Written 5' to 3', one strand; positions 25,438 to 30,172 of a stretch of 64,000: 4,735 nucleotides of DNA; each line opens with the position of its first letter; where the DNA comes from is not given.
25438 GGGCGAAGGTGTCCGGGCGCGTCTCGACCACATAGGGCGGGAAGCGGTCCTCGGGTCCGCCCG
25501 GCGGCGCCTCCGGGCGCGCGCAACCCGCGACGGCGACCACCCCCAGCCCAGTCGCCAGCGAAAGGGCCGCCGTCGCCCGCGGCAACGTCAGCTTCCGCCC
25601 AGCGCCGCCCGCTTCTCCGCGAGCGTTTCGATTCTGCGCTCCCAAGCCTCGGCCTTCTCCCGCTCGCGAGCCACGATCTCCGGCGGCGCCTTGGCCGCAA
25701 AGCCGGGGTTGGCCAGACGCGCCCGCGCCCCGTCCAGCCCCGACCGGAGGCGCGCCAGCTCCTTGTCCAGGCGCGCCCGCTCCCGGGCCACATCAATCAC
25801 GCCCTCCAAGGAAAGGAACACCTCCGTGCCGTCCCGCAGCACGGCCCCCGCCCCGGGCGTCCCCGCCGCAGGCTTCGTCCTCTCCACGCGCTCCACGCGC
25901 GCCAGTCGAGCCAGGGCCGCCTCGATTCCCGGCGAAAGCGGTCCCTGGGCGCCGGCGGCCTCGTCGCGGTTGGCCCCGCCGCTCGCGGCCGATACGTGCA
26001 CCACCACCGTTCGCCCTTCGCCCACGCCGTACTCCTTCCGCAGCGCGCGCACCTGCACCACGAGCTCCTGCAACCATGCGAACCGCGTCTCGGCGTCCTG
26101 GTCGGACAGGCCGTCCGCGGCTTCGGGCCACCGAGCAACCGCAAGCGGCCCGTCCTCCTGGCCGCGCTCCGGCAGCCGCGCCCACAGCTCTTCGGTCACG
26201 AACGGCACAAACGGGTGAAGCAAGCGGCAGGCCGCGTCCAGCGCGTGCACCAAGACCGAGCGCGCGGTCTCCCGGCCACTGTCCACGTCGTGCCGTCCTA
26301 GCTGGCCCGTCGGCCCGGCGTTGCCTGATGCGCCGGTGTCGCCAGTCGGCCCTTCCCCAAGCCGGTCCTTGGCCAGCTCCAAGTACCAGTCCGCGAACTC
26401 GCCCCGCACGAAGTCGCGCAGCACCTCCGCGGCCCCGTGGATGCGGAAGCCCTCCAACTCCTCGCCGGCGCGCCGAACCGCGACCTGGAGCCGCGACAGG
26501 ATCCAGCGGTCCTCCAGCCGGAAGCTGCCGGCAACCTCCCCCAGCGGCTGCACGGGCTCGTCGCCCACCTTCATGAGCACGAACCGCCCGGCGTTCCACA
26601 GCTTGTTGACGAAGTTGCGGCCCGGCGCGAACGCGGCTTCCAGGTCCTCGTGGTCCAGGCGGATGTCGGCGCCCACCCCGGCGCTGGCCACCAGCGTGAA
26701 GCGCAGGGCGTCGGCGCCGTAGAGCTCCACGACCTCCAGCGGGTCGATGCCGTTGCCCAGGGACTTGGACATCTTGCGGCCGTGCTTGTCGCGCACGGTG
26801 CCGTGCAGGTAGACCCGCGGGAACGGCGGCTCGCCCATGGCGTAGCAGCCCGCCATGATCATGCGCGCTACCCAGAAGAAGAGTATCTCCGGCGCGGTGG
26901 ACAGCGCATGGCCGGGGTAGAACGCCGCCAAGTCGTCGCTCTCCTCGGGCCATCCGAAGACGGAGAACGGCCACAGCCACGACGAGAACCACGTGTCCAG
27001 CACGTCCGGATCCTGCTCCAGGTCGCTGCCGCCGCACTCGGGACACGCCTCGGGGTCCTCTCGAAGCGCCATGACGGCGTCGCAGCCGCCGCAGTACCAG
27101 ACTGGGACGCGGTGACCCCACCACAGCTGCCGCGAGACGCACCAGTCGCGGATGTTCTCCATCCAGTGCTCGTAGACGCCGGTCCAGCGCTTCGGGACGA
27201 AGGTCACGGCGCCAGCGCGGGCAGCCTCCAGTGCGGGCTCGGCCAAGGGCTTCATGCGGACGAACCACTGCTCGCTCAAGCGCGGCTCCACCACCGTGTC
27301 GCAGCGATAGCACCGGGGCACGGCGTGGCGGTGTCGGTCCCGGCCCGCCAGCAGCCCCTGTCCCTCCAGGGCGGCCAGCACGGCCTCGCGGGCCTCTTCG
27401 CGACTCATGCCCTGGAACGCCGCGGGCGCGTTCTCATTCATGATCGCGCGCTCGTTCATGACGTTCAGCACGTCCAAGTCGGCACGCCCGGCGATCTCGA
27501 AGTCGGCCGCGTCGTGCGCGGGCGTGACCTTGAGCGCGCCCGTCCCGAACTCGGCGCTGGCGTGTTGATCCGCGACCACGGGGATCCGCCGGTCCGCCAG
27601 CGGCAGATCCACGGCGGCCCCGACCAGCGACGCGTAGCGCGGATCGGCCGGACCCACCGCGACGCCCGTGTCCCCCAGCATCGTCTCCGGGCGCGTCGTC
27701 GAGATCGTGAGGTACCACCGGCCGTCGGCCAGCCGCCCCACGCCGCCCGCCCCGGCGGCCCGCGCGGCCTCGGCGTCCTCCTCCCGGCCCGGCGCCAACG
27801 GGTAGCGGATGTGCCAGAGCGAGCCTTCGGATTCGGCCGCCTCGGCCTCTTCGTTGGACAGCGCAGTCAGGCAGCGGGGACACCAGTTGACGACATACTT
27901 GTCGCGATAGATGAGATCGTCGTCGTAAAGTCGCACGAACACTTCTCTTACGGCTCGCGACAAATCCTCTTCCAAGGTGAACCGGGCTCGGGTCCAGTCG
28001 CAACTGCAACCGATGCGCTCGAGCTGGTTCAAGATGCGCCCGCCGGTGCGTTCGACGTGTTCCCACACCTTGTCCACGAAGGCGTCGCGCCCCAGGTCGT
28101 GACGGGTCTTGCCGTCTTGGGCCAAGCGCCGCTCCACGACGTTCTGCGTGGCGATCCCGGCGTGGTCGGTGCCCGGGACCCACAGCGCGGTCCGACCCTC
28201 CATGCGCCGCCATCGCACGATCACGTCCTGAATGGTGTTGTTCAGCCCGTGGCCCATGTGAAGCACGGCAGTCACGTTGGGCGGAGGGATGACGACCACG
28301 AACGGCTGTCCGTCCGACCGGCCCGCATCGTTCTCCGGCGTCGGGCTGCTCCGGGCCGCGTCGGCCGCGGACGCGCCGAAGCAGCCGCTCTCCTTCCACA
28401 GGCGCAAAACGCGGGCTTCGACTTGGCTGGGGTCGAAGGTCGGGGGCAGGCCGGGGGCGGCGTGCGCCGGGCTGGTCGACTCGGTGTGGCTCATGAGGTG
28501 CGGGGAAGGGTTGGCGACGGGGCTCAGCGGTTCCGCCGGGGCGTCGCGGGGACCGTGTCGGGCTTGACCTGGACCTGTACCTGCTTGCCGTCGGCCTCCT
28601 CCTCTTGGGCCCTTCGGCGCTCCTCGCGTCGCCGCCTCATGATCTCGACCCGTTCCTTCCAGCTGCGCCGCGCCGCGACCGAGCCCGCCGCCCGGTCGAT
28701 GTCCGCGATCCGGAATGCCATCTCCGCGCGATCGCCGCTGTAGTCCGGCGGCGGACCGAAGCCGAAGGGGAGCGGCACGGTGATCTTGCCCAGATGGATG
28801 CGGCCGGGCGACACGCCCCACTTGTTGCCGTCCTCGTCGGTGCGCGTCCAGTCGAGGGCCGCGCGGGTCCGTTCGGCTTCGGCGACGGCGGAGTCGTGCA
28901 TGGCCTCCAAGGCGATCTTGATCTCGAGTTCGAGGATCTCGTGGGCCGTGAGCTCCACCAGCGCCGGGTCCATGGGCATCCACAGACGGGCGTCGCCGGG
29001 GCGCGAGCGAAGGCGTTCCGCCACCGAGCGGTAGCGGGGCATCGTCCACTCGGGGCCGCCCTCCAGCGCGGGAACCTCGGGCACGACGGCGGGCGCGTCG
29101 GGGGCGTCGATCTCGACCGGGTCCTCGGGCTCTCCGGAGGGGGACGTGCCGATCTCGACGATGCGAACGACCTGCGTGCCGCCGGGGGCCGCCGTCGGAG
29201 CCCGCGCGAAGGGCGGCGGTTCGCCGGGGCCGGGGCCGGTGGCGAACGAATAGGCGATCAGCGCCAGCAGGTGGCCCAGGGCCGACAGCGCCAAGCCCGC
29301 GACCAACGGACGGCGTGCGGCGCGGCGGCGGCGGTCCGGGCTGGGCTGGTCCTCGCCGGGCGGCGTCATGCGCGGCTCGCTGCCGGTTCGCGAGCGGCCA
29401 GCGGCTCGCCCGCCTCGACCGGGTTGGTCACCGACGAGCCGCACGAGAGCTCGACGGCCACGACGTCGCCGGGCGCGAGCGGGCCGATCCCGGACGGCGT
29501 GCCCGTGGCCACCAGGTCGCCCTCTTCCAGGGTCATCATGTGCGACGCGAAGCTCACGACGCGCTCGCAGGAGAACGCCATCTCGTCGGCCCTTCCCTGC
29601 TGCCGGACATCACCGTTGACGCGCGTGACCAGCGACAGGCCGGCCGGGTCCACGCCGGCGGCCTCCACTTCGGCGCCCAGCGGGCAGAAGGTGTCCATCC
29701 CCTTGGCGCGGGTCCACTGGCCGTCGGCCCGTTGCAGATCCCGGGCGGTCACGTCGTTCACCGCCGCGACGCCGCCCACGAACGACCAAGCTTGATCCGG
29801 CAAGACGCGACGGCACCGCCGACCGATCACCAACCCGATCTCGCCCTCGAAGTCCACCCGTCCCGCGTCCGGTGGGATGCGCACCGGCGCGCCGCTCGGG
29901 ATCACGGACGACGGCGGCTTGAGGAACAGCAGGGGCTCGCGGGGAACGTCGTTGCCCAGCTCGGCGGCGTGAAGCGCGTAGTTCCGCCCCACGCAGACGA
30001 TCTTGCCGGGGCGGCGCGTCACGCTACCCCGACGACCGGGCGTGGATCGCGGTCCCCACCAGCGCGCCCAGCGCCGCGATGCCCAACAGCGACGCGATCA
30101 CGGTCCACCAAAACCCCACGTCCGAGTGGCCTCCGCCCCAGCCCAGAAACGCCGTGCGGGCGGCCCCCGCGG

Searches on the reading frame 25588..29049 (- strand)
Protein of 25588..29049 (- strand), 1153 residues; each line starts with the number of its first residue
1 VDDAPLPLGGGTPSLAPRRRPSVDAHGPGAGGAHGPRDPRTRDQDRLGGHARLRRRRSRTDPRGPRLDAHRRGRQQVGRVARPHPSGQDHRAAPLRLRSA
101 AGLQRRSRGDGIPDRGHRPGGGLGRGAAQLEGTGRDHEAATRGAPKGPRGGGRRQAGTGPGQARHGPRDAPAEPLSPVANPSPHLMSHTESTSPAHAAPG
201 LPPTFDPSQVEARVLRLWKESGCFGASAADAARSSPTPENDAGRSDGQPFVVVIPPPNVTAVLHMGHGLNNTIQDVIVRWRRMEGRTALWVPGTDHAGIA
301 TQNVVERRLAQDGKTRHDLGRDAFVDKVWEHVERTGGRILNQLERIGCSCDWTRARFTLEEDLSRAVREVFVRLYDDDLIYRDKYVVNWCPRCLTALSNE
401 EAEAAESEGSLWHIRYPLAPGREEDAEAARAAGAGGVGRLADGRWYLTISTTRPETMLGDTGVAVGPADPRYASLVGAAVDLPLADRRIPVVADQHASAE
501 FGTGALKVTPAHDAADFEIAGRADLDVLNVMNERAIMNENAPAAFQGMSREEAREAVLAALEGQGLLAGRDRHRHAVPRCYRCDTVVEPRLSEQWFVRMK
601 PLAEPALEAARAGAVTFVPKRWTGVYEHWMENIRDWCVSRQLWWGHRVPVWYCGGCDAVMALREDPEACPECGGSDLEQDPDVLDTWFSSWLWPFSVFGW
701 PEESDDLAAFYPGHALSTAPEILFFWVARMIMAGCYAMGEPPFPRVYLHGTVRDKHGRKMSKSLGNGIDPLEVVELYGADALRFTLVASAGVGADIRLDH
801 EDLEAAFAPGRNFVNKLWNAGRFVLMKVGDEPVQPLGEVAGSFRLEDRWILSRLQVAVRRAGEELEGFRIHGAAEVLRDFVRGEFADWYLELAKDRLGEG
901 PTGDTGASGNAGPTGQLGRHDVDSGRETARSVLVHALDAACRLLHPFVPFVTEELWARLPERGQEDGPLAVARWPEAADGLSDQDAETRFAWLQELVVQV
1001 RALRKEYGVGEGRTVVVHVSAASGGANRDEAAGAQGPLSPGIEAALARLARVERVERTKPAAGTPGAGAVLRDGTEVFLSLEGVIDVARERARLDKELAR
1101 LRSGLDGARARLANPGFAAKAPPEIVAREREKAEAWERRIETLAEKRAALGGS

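Call 19: search_protein_families(library=pfam, proteins=[window:25588-29049:-], max_evalue=1)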
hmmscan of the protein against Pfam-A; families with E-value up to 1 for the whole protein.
window:25588-29049:- (1153 aa): 8 families
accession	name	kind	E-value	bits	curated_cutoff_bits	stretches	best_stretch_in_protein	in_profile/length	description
PF00133.28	tRNA-synt_1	-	2.5e-128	428.8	22.7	1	245-799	20-414/414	tRNA synthetases class I (I, L, M and V)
PF08264.19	Anticodon_1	-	1.8e-29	103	25.1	1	847-1014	1-143/148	Anticodon-binding domain of tRNA ligase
PF09334.17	tRNA-synt_1g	-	4.7e-21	75.4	20.1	3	255-401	6-134/391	tRNA synthetases class I (M)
PF10458.14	Val_tRNA-synt_C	-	2.9e-16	59.9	25.9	1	1086-1150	1-65/66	Valyl tRNA synthetase tRNA binding arm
PF13603.12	tRNA-synt_1_2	-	5.9e-07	29.6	25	1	477-535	86-144/185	Leucyl-tRNA synthetase, editing domain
PF01406.26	tRNA-synt_1e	-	0.0013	18.6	27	1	737-788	231-282/301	tRNA synthetases class I (C) catalytic domain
PF01921.24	tRNA-synt_1f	-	0.01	15.2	27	1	741-789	266-312/360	tRNA synthetases class I (K)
PF23458.2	DUF7130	-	0.41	11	35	0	649-674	52-78/89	Domain of unknown function (DUF7130)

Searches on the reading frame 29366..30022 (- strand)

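Call 4: search_protein_families(library=pfam, proteins=[window:29366-30022:-], max_evalue=0.01)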
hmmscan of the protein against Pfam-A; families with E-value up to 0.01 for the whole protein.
window:29366-30022:- (218 aa): 1 family
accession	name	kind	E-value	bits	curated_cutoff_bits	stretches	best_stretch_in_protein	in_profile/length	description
PF01557.24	FAA_hydrolase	-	8.4e-63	212.3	23.9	1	7-200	1-211/214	Fumarylacetoacetate (FAA) hydrolase C-terminal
